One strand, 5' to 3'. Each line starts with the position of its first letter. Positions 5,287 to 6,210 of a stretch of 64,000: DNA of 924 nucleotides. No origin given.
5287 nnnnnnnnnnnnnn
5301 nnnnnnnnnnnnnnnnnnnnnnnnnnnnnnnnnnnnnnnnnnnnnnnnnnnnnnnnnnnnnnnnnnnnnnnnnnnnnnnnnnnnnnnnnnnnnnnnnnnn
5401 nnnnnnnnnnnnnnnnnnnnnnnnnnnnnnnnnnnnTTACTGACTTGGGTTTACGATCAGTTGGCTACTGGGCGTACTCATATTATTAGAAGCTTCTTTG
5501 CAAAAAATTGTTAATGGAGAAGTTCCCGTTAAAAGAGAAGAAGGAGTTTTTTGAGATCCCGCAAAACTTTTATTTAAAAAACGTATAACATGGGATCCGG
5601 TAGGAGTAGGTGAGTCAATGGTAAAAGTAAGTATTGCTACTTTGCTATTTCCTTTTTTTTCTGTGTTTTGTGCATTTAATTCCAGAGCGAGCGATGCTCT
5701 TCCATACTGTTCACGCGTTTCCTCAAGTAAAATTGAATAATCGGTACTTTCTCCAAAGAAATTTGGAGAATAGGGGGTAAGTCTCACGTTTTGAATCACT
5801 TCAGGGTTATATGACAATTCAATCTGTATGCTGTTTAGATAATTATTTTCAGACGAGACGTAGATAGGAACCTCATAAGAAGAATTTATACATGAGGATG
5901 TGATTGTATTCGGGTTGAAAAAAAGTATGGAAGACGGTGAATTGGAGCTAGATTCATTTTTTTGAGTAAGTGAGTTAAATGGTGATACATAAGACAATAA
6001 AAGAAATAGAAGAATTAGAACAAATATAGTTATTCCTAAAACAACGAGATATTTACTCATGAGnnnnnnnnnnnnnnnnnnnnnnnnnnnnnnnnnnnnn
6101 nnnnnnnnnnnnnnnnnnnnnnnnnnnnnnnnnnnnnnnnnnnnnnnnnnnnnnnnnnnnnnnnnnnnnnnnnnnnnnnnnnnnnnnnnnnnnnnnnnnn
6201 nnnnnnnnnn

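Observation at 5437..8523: Cohesin-dockerin-like pair: dockerin-tailed S8 subtilase directly followed by a membrane-anchored cohesin-like protein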

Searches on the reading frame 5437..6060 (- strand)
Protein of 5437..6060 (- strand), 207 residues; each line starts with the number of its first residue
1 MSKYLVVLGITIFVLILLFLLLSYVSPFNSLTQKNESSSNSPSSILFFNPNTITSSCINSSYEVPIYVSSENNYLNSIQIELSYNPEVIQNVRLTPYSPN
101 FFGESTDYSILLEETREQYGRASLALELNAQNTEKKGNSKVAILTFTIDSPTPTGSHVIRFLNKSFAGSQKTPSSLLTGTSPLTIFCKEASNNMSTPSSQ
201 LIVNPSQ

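Call 3: search_protein_families(library=pfam, proteins=[window:5437-6060:-], max_evalue=10)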
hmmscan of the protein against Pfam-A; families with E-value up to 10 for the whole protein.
window:5437-6060:- (207 aa): 4 families
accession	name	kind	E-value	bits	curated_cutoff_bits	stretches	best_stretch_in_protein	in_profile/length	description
PF00963.24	Cohesin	-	0.00022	21.9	24.1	1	61-164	15-117/139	Cohesin domain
PF06143.16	Baculo_11_kDa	-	0.08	13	28.4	1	5-25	38-58/84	Baculovirus 11 kDa family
PF20009.4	GEVED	-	0.34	12.2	24.4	1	131-170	21-60/78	GEVED domain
PF13800.11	Sigma_reg_N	-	0.48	11.2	26.3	1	4-54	12-63/91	Sigma factor regulator N-terminal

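Call 4: search_protein_families(library=ncbifam, proteins=[window:5437-6060:-], max_evalue=10)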
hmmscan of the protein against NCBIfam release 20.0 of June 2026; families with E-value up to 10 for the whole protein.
window:5437-6060:- (207 aa): 2 families
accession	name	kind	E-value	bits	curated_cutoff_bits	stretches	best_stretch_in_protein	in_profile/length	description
NF008252.0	PRK11027.1-2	equivalog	0.086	13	135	1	99-137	20-58/119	hypothetical protein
TIGR01195.1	oadG_fam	subfamily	0.2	12.2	36.05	1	2-22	7-27/84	sodium pump decarboxylases, gamma subunit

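Call 6: find_homologous_proteins(query=window:5437-6060:-, max_evalue=0.001)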
Query window:5437-6060:- (207 aa): 8 proteins with E <= 0.001 among 356 candidates.
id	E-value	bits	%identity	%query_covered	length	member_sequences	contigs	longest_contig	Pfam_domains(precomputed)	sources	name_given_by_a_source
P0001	9.6e-120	415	98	100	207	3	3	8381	-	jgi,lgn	-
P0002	1.9e-92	326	77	100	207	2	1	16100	-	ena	-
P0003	1.0e-90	320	75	100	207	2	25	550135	-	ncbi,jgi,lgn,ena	jgi:flagellar basal body-associated protein FliL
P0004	5.0e-54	201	55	100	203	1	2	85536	-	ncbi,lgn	-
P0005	4.6e-45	172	45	100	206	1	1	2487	-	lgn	-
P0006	9.7e-41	158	43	97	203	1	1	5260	-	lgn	-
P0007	3.0e-39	153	42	97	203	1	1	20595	-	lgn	-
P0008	1.4e-25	108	35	89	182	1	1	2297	-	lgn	-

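Call 7: find_encoding_contigs(protein=P0003, flank=6000, max_places=2)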
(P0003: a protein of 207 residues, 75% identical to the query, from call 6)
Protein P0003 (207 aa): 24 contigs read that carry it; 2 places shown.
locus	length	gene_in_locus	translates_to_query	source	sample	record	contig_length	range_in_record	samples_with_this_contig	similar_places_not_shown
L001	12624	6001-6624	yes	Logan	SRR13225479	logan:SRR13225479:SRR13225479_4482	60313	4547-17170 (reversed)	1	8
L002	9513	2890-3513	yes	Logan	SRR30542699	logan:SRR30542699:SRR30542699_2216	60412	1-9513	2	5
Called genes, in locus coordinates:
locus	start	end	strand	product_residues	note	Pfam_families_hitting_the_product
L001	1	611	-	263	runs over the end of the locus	PF00573:Ribosomal_L4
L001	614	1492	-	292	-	PF00297:Ribosomal_L3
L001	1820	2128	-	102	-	PF00338:Ribosomal_S10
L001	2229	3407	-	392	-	PF00009:GTP_EFTU, PF03144:GTP_EFTU_D2, PF03143:GTP_EFTU_D3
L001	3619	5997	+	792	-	PF00082:Peptidase_S8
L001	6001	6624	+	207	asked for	-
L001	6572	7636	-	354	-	PF00704:Glyco_hydro_18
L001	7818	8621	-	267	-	PF00702:Hydrolase (faint), PF05116:S6PP (faint), PF08282:Hydrolase_3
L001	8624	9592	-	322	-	PF01565:FAD_binding_4, PF02873:MurB_C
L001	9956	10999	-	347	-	PF01380:SIS (weak), PF10432:bact-PGI_C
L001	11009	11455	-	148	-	PF01050:MannoseP_isomer (weak)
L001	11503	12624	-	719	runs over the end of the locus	PF00009:GTP_EFTU, PF22042:EF-G_D2, PF03144:GTP_EFTU_D2, PF14492:EFG_III, PF16658:RF3_C, PF03764:EFG_IV, PF00679:EFG_C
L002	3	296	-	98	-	?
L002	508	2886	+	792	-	PF00082:Peptidase_S8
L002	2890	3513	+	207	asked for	-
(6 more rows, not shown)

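Call 8: find_encoding_contigs(protein=P0004, flank=6000, max_places=2)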
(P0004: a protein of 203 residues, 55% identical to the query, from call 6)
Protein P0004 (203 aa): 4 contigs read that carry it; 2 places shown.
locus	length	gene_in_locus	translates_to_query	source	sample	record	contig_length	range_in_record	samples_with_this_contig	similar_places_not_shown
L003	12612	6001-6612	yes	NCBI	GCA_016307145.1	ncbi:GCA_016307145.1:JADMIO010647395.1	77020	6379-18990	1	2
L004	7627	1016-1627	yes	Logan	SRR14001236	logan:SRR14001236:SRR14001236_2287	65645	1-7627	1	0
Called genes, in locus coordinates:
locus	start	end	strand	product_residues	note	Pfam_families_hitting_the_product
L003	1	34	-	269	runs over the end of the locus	PF00573:Ribosomal_L4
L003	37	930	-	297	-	PF00297:Ribosomal_L3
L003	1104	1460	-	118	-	-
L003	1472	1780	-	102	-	PF00338:Ribosomal_S10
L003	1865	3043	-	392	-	PF00009:GTP_EFTU, PF03144:GTP_EFTU_D2, PF03143:GTP_EFTU_D3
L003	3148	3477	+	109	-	-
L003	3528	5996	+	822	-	PF22148:Fervidolysin_NPro-like (faint), PF00082:Peptidase_S8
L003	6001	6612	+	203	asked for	-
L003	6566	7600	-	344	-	PF00704:Glyco_hydro_18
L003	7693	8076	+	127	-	PF00903:Glyoxalase, PF12681:Glyoxalase_2 (weak), PF18029:Glyoxalase_6 (weak)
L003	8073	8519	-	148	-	PF00293:NUDIX, PF14815:NUDIX_4, PF22327:Nudt16-like (faint)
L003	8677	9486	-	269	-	PF05116:S6PP, PF08282:Hydrolase_3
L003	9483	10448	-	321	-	PF01565:FAD_binding_4, PF02873:MurB_C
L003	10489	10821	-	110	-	-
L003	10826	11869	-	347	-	PF01380:SIS (weak), PF10432:bact-PGI_C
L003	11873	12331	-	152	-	-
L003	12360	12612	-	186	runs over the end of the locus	-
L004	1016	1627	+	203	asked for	-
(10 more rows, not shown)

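Call 9: find_encoding_contigs(protein=P0007, flank=6000, max_places=2)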
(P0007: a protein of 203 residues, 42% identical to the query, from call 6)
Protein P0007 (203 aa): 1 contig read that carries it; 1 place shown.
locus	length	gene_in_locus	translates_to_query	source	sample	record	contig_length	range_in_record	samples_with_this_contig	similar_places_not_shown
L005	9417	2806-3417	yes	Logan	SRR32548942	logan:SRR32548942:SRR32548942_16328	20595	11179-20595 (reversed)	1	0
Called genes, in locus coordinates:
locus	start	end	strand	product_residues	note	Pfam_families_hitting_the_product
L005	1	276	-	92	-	?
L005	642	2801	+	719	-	PF22148:Fervidolysin_NPro-like (faint), PF00082:Peptidase_S8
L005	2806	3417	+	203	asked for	-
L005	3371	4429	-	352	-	PF00704:Glyco_hydro_18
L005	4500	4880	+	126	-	PF00903:Glyoxalase, PF18029:Glyoxalase_6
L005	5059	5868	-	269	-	PF05116:S6PP (faint), PF08282:Hydrolase_3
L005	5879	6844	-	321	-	PF01565:FAD_binding_4, PF02873:MurB_C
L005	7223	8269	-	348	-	PF01380:SIS (weak), PF10432:bact-PGI_C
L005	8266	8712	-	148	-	PF01050:MannoseP_isomer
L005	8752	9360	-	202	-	-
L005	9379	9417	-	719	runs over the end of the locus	PF00009:GTP_EFTU, PF22042:EF-G_D2, PF03144:GTP_EFTU_D2, PF14492:EFG_III, PF16658:RF3_C, PF03764:EFG_IV, PF00679:EFG_C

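Call 13: search_protein_families(library=pfam, proteins=[L001:3619-5997:+, L003:3528-5996:+, L005:642-2801:+, P0003, P0004, P0005, P0006, P0007, P0008], max_evalue=1)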
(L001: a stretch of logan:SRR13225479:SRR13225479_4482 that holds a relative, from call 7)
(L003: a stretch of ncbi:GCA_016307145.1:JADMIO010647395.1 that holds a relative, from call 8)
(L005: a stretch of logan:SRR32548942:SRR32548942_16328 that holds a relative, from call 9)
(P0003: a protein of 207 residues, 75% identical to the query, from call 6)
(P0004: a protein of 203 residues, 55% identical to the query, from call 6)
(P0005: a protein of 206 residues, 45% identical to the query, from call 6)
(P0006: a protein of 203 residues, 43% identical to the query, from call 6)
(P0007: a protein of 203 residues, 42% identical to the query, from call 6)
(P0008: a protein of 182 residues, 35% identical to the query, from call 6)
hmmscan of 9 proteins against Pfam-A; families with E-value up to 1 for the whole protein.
L001:3619-5997:+ (792 aa): 7 families
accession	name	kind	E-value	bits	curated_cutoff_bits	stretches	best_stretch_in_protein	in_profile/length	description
PF00082.27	Peptidase_S8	-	5.3e-58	197.1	21.8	1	322-562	2-275/288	Subtilase family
PF16361.10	Peptidase_S8_N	-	0.00075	20.4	30.5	1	253-293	63-103/142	N-terminal of Subtilase family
PF00404.24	Dockerin_1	-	0.0013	19.3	22.9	1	736-786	2-56/57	Dockerin type I domain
PF22148.1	Fervidolysin_NPro-like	-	0.0022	18.8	21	0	122-150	52-80/81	Fervidolysin N-terminal prodomain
PF13517.12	FG-GAP_3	-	0.1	13.6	26.9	0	729-747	42-60/61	FG-GAP-like repeat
PF18075.7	FtsX_ECD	-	0.16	13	23.5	0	249-281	60-94/96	FtsX extracellular domain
PF16566.10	CREPT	-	0.23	12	29.3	1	54-100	65-111/147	Cell-cycle alteration and expression-elevated protein in tumour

L003:3528-5996:+ (822 aa): 3 families
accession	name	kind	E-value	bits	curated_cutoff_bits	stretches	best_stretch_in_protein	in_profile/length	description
PF00082.27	Peptidase_S8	-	3.6e-63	214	21.8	1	330-582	2-273/288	Subtilase family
PF22148.1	Fervidolysin_NPro-like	-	5e-08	33.7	21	2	263-294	50-81/81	Fervidolysin N-terminal prodomain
PF00404.24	Dockerin_1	-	7.8e-05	23.2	22.9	1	767-816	2-56/57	Dockerin type I domain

L005:642-2801:+ (719 aa): 6 families
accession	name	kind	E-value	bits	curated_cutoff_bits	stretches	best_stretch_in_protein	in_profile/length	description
PF00082.27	Peptidase_S8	-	1.1e-58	199.3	21.8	1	252-494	2-274/288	Subtilase family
PF22148.1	Fervidolysin_NPro-like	-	7.2e-07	30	21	1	43-78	46-81/81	Fervidolysin N-terminal prodomain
PF00404.24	Dockerin_1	-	0.04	14.6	22.9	1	664-713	2-56/57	Dockerin type I domain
PF16361.10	Peptidase_S8_N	-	0.099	13.6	30.5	0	209-235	110-137/142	N-terminal of Subtilase family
PF13934.12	ELYS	-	0.33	11.2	28.8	1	23-62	8-51/220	Nuclear pore complex assembly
PF01839.29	FG-GAP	-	0.82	10.1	22.1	1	660-675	4-19/37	FG-GAP repeat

P0003 (207 aa): 3 families
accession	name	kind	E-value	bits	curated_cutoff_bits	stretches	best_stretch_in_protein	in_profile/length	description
PF00963.24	Cohesin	-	0.0016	19.1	24.1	1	63-170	17-123/139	Cohesin domain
PF17829.7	GH115_C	-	0.048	13.9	24.1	0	117-170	31-83/172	Glycosyl hydrolase family 115 C-terminal domain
PF12911.12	OppC_N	-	0.06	13.7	23.9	1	7-36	17-47/53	N-terminal TM domain of oligopeptide transport permease C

P0004 (203 aa): 1 family
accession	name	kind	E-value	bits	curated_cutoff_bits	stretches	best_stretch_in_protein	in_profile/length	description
PF00963.24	Cohesin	-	0.044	14.4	24.1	1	61-167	16-122/139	Cohesin domain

P0005 (206 aa): 1 family
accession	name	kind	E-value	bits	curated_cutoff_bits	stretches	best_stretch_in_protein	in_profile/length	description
PF07258.19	COMM_domain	-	0.07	13.7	22.4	1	125-159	12-47/64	COMM domain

P0006 (203 aa): 3 families
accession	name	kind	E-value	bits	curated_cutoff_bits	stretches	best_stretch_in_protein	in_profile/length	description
PF00963.24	Cohesin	-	0.0054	17.4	24.1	1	65-168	21-123/139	Cohesin domain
PF04796.18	RepA_C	-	0.061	14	26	1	109-194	64-150/181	Plasmid encoded RepA protein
PF17829.7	GH115_C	-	0.16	12.2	24.1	0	112-169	28-84/172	Glycosyl hydrolase family 115 C-terminal domain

P0007 (203 aa): 1 family
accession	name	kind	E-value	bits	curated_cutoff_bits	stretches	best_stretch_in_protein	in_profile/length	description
PF00963.24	Cohesin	-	0.0031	18.2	24.1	1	66-167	22-122/139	Cohesin domain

P0008 (182 aa): 1 family
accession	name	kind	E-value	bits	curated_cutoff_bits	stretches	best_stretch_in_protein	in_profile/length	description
PF00963.24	Cohesin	-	0.0039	17.8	24.1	1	73-162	30-119/139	Cohesin domain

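Call 14: search_solved_structures(query=A1, max_evalue=10, show_alignments=2)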
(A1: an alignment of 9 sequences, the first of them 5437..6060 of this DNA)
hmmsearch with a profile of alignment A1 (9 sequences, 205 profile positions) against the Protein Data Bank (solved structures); distinct sequences matched with E-value up to 10: 2.
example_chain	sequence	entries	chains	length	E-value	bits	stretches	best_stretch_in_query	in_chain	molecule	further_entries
8rey_M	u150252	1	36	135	0.045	16.6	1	59-91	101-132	Flagellin-like protein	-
2kyr_A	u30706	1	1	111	0.87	12.3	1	47-115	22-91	Fructose-like phosphotransferase enzyme IIB component 1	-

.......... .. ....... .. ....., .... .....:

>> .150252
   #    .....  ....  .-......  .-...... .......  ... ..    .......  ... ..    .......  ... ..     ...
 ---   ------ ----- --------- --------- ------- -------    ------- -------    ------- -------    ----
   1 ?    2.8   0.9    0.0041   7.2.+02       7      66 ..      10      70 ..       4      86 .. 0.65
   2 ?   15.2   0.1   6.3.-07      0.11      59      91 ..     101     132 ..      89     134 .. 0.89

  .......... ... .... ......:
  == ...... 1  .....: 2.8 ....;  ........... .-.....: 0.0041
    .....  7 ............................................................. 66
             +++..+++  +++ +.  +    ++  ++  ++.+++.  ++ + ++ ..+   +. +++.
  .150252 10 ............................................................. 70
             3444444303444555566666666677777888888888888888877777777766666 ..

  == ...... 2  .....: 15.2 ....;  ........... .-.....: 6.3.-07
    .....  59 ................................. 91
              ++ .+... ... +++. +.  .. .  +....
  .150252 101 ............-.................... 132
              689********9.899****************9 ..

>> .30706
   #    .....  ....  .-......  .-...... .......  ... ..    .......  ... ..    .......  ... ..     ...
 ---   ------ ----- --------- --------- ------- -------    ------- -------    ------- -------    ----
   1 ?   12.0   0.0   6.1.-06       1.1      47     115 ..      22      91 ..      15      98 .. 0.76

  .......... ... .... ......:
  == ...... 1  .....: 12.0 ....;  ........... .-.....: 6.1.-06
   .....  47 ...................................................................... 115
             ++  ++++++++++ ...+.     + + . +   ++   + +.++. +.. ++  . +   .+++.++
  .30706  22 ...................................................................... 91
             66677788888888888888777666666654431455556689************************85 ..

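Call 26: predict_structure(alignment_id=A1)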
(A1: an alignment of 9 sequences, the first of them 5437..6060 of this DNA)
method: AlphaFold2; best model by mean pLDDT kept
length: 207 residues; sequences in the alignment: 9
mean_pLDDT: 85.2   pTM: 0.70
mean pLDDT of the five models: 85.2, 85.2, 84.0, 83.7, 82.6
residues with pLDDT >= 90: 136; 70-90: 33; 50-70: 9; < 50: 29
segments of 3 or more residues with pLDDT < 50: 29-41, 193-207
pLDDT, mean of each block of 10 residues (from residue 1): 84 91 57 41 85 93 98 95 97 97 96 97 97 94 97 89 95 90 92 48 43
secondary structure, 60 per line:
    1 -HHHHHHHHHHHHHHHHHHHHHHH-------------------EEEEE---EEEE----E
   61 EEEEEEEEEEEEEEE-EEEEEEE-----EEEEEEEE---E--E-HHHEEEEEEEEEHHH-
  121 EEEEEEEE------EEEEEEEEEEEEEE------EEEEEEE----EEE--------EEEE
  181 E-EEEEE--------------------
elements in order: H2-24 E44-48 E52-55 E60-75 E77-83 E89-96 E108-116 E121-128 E135-148 E155-161 E166-168 E177-181 E183-187

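Call 30: fold_search(model_id=the predicted structure, library=pdb)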
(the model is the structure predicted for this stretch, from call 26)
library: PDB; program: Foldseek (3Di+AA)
matches with E <= 10: 1853; with E <= 0.001: 74
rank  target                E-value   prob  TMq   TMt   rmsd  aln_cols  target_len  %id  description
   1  6kgf_C                1.2e-09  1.00  0.55  0.74   3.1       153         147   15  Crystal structure of CaDoc0917(R16D)-CaCohA2 complex at pH 8.2 (released 2020-07-08)
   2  6kgd_A                2.7e-09  1.00  0.56  0.76   3.0       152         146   15  Crystal structure of CaDoc0917(R49D)-CaCohA2 complex at pH 8.0 (released 2020-07-08)
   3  6kgc_A                4.6e-09  1.00  0.56  0.78   2.9       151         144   14  Crystal structure of CaDoc0917(R49D)-CaCohA2 complex at pH 5.4 (released 2020-07-08)
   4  6kge_A                1.4e-08  1.00  0.55  0.77   3.0       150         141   16  Crystal structure of CaDoc0917(R16D)-CaCohA2 complex at pH 5.5 (released 2020-07-08)
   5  6kgf_A                1.5e-08  1.00  0.54  0.75   3.2       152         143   14  Crystal structure of CaDoc0917(R16D)-CaCohA2 complex at pH 8.2 (released 2020-07-08)
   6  1g1k_A                2.1e-08  1.00  0.51  0.71   3.8       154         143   15  COHESIN MODULE FROM THE CELLULOSOME OF CLOSTRIDIUM CELLULOLYTICUM (released 2000-11-22)
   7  2vn5_C                2.2e-08  1.00  0.54  0.72   3.5       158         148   14  The Clostridium cellulolyticum dockerin displays a dual binding mode for its cohesin partner (released 2008-05-20)
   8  2vn6_A                3.0e-08  1.00  0.54  0.71   3.3       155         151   13  The Clostridium cellulolyticum dockerin displays a dual binding mode for its cohesin partner (released 2008-05-13)
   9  4ums                  5.5e-08  1.00  0.50  0.64   3.9       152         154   15  The crystal structure of the seventh ScaB type I cohesin from Pseudobacteroides cellulosolvens (released 2015-05-06)
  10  4dh2_A                6.1e-08  1.00  0.57  0.73   2.8       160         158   12  Crystal structure of Coh-OlpC(Cthe_0452)-Doc435(Cthe_0435) complex: A novel type I Cohesin-Dockerin complex from Clost (released 2012-11-28)
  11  6kg8_MODEL_1_A        6.1e-08  1.00  0.54  0.69   3.5       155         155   14  Solution structure of CaCohA2 from Clostridium acetobutylicum (released 2020-07-08)
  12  2vn5_A                7.6e-08  1.00  0.52  0.72   3.7       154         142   13  The Clostridium cellulolyticum dockerin displays a dual binding mode for its cohesin partner (released 2008-05-20)
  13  4uyq_A                8.0e-08  1.00  0.56  0.78   2.7       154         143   12  High resolution structure of the third cohesin ScaC in complex with the ScaB dockerin with a mutation in the C-termina (released 2015-04-15)
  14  4dh2_C                8.4e-08  1.00  0.57  0.74   2.8       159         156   12  Crystal structure of Coh-OlpC(Cthe_0452)-Doc435(Cthe_0435) complex: A novel type I Cohesin-Dockerin complex from Clost (released 2012-11-28)
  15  4uyp_C                2.6e-07  1.00  0.55  0.75   2.9       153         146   12  High resolution structure of the third cohesin ScaC in complex with the ScaB dockerin with a mutation in the N-termina (released 2015-04-15)
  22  1qzn                  1.3e-06  1.00  0.49  0.58   4.9       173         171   11  Crystal Structure Analysis of a type II cohesin domain from the cellulosome of Acetivibrio cellulolyticus (released 2004-09-21)
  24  2xdh                  1.6e-06  1.00  0.49  0.71   3.6       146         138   14  Non-cellulosomal cohesin from the hyperthermophilic archaeon Archaeoglobus fulgidus (released 2010-05-26)
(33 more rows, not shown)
